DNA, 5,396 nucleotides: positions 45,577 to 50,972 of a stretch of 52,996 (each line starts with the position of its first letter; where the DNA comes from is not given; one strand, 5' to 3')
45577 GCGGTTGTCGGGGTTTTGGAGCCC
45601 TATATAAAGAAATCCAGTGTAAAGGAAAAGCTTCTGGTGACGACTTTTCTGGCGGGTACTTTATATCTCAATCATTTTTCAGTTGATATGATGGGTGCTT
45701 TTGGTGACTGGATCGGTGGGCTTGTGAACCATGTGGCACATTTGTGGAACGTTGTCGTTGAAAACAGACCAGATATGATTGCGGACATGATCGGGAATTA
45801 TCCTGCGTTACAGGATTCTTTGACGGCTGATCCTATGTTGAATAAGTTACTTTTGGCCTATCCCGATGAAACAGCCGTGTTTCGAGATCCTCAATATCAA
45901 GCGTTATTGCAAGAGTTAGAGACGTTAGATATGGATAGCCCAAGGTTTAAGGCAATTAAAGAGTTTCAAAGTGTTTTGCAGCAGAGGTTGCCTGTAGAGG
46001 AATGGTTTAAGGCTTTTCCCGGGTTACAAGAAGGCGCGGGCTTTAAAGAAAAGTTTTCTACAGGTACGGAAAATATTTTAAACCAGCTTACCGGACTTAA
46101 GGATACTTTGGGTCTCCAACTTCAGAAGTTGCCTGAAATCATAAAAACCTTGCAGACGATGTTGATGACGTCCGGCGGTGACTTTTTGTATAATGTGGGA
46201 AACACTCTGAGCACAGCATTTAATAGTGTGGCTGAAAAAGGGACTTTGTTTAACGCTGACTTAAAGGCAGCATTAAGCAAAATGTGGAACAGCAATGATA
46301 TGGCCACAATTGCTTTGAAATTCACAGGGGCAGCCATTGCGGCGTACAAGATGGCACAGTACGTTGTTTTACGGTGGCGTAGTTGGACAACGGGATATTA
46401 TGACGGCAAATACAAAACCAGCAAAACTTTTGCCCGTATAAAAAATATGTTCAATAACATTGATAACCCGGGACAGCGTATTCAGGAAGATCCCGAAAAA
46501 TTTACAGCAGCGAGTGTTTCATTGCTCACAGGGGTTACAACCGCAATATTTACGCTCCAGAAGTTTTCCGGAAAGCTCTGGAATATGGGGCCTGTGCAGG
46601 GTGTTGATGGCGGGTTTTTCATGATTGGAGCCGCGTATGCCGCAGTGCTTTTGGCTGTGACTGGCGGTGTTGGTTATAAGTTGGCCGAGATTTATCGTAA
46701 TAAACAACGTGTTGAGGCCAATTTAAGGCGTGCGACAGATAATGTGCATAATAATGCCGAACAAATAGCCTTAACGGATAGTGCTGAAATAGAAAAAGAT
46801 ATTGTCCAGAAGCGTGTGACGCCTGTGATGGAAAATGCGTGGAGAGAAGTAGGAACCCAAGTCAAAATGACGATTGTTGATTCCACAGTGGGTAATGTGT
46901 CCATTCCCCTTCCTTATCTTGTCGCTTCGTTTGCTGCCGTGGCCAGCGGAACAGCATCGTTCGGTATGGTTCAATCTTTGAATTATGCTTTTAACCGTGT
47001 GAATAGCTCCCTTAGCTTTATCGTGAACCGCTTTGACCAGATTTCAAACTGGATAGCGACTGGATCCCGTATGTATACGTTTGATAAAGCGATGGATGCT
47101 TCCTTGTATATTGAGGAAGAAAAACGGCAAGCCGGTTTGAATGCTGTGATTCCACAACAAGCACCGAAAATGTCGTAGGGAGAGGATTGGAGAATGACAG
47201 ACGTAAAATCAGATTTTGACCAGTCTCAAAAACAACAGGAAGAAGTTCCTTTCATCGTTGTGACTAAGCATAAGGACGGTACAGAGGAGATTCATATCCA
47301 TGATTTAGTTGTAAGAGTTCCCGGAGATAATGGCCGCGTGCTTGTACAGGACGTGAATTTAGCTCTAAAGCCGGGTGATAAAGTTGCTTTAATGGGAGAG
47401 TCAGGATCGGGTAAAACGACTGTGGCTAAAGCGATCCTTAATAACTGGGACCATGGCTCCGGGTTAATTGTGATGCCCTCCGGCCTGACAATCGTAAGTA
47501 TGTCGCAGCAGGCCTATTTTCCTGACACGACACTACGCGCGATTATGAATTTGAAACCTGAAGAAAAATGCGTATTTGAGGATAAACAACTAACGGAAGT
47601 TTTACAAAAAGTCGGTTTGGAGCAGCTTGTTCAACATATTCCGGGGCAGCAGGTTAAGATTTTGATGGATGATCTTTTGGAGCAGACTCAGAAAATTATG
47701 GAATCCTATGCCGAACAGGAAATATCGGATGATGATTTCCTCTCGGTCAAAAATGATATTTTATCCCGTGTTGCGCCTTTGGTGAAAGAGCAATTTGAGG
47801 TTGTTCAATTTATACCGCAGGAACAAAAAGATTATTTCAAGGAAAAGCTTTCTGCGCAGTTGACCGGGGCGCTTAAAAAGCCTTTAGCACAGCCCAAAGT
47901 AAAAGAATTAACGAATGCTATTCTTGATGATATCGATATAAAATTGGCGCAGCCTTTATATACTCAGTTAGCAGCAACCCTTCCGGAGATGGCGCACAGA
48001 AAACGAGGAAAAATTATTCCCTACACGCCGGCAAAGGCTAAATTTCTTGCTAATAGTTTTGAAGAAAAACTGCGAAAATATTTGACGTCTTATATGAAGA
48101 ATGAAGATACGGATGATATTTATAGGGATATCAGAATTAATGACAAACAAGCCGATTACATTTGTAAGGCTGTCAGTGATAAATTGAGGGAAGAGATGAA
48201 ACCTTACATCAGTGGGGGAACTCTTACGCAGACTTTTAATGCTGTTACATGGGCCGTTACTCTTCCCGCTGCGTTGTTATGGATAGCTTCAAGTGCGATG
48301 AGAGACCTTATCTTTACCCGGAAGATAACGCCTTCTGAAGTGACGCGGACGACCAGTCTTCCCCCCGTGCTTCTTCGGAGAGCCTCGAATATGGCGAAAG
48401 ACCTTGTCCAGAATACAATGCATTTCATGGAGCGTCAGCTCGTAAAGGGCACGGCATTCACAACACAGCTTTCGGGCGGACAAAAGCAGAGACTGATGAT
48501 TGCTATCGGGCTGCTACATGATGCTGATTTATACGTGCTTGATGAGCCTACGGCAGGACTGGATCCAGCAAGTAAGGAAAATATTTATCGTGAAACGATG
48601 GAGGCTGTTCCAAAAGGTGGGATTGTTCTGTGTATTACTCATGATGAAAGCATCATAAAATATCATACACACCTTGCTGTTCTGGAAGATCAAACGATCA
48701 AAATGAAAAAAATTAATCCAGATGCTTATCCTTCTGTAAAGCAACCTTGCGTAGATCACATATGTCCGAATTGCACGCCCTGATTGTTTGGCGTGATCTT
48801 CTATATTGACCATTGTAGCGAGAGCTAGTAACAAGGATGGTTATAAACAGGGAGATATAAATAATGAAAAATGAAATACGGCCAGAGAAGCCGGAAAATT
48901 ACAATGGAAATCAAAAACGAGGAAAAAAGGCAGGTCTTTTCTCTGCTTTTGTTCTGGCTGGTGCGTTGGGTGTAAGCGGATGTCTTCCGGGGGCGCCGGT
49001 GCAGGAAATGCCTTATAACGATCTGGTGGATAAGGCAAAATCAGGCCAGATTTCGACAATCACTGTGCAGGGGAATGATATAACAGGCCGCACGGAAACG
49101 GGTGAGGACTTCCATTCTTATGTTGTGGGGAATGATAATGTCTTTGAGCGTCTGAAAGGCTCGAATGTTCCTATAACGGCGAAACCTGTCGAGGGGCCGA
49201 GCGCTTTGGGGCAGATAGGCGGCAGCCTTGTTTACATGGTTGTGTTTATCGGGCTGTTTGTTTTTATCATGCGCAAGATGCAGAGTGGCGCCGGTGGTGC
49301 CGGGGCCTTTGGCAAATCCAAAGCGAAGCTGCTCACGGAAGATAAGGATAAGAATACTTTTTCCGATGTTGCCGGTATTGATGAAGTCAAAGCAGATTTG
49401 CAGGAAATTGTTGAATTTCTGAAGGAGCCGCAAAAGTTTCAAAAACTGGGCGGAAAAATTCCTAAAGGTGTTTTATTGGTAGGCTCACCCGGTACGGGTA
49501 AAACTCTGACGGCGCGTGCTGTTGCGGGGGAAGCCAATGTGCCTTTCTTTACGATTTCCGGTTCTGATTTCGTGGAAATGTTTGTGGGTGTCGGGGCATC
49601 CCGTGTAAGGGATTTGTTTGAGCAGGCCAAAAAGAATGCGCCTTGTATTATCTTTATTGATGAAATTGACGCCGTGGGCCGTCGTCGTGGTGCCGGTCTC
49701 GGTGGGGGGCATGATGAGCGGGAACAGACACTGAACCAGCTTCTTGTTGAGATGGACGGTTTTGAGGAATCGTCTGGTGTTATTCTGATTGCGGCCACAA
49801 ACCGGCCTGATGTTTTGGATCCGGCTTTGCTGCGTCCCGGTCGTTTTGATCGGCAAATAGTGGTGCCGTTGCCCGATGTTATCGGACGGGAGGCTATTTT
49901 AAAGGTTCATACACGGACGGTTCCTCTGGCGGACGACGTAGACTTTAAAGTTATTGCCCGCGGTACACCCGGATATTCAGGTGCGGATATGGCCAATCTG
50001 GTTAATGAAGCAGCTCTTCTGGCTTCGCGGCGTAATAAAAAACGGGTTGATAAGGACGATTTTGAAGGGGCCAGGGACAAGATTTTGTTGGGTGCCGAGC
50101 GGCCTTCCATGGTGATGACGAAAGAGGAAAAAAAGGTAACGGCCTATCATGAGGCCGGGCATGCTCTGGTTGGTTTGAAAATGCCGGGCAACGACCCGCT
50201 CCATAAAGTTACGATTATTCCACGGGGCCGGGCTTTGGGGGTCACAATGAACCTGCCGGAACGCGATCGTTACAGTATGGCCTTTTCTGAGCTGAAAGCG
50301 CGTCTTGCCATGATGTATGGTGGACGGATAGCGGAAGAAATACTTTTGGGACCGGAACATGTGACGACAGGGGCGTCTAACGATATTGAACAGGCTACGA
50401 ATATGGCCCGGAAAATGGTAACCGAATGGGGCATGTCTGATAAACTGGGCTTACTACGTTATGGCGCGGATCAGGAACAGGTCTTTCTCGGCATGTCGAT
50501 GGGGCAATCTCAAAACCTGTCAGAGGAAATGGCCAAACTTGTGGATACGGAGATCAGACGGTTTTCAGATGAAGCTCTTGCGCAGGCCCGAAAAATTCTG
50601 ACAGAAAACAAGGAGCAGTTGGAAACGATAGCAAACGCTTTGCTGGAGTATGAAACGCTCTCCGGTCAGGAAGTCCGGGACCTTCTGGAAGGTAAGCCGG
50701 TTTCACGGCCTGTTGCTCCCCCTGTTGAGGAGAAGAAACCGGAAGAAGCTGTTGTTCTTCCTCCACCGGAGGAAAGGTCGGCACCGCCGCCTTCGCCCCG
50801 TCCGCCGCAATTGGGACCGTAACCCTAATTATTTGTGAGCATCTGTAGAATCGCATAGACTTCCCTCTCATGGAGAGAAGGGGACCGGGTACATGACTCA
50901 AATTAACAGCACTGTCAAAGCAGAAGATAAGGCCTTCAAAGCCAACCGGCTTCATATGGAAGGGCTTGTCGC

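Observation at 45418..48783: Split SbmA/BacA-ABCD-type importer with atypical accessory domains in both subunits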

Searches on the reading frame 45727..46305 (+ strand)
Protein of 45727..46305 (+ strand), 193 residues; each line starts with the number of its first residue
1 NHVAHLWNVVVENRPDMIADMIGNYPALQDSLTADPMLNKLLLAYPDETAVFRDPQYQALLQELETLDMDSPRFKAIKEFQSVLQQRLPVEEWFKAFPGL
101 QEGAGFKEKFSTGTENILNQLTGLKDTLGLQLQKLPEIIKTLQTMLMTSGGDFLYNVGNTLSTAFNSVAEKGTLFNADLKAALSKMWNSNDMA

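Call 37: find_homologous_proteins(query=A4, max_evalue=0.001)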
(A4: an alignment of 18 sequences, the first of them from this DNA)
Query A4 (18 sequences): 3512 candidates shared short words with the query, none scored E <= 0.001.

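Call 44: search_solved_structures(query=A4, max_evalue=10, show_alignments=4)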
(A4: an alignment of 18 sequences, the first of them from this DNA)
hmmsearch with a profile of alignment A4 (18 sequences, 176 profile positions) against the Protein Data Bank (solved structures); distinct sequences matched with E-value up to 10: 9.
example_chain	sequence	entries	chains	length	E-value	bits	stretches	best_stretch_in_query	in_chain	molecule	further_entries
1tp4_A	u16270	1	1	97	0.12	15.6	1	65-118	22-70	UV excision repair protein RAD23 homolog A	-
2f4m_B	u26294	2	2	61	0.18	15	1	64-113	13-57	UV excision repair protein RAD23 homolog B | XP-C repair complementing complex 58 kDa protein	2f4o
9vff_A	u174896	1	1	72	0.22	14.7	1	64-114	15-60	UV excision repair protein RAD23 homolog B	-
1pve_A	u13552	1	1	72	0.27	14.4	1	64-114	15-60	UV excision repair protein RAD23 homolog B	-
9vfe_A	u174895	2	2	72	0.28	14.4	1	64-114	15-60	UV excision repair protein RAD23 homolog B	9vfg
3n3u_A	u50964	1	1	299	0.32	14.2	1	51-137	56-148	Adenosine monophosphate-protein transferase ibpA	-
4itr_A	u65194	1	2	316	0.35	14.1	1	51-137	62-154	Adenosine monophosphate-protein transferase and cysteine protease IbpA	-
6siu_A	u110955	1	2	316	0.36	14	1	51-137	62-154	Protein adenylyltransferase and cysteine protease IbpA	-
6xqj_A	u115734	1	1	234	0.64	13.2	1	65-118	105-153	Protein Vpr,UV excision repair protein RAD23 homolog A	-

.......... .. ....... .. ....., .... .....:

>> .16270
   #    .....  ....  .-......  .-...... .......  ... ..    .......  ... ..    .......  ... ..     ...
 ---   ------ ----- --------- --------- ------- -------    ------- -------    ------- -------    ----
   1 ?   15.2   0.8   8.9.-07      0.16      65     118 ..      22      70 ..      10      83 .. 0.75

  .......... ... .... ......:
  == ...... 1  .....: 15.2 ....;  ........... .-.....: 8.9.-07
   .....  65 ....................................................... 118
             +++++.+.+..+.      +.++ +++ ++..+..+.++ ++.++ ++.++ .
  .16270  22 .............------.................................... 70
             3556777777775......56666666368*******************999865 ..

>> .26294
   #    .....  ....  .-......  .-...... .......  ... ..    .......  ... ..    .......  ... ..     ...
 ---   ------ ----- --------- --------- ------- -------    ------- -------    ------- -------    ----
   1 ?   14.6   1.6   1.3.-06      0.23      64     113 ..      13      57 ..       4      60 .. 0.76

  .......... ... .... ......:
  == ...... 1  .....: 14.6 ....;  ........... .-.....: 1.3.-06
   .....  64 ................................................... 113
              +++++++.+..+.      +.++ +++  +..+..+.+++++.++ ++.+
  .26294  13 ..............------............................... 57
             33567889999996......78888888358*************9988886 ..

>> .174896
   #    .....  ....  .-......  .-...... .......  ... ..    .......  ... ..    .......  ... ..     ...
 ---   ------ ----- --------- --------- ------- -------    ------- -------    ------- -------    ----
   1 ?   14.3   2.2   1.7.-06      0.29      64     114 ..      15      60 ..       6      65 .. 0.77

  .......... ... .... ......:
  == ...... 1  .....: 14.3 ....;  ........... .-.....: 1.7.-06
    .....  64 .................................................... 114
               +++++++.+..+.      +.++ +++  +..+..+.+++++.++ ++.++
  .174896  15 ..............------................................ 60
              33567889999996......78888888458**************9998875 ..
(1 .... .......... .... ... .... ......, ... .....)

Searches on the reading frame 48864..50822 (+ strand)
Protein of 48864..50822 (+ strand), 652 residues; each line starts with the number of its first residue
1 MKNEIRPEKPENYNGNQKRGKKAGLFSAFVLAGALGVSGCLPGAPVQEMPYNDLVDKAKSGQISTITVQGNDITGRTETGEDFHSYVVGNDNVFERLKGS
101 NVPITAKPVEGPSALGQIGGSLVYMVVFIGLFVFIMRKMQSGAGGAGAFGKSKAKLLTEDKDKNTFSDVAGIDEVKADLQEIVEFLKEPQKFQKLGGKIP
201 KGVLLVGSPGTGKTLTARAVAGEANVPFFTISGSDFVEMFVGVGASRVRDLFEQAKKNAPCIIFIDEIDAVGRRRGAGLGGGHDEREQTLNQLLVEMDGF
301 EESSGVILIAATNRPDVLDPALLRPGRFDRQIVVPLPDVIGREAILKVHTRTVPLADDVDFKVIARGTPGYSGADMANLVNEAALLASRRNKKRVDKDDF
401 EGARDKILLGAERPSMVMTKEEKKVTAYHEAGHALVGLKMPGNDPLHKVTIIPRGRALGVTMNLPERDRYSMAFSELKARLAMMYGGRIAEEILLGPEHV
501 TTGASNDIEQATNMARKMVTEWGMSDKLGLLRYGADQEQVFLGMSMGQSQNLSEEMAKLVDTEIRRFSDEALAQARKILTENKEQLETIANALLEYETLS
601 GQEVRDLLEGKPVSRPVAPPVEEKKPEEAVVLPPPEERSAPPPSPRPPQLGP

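Call 35: search_protein_families(library=pfam, proteins=[window:48864-50822:+], max_evalue=0.001)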
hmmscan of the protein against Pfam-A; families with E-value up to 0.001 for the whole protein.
window:48864-50822:+ (652 aa): 8 families
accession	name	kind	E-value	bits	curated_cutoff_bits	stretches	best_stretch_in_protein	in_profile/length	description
PF01434.24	Peptidase_M41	-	1.8e-73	247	29.9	1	416-607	1-191/191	Peptidase family M41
PF00004.35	AAA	-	5.5e-48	163.2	21.2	1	203-336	1-131/131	ATPase family associated with various cellular activities (AAA)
PF17862.7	AAA_lid_3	-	5.6e-15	55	27.2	1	358-401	1-44/45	AAA+ lid domain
PF06480.20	FtsH_ext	-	7.4e-08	33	25.5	1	42-107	22-101/103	FtsH Extracellular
PF07728.20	AAA_5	-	3.1e-06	27.7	22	1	202-324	1-137/139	AAA domain (dynein-related subfamily)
PF06068.19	TIP49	-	0.00033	20.4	23.8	0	193-236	46-88/347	TIP49 P-loop domain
PF13191.12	AAA_16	-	0.00062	20.7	32.6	0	200-225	24-49/167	AAA ATPase domain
PF13401.12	AAA_22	-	0.00074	20.3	27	0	203-240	8-42/130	AAA domain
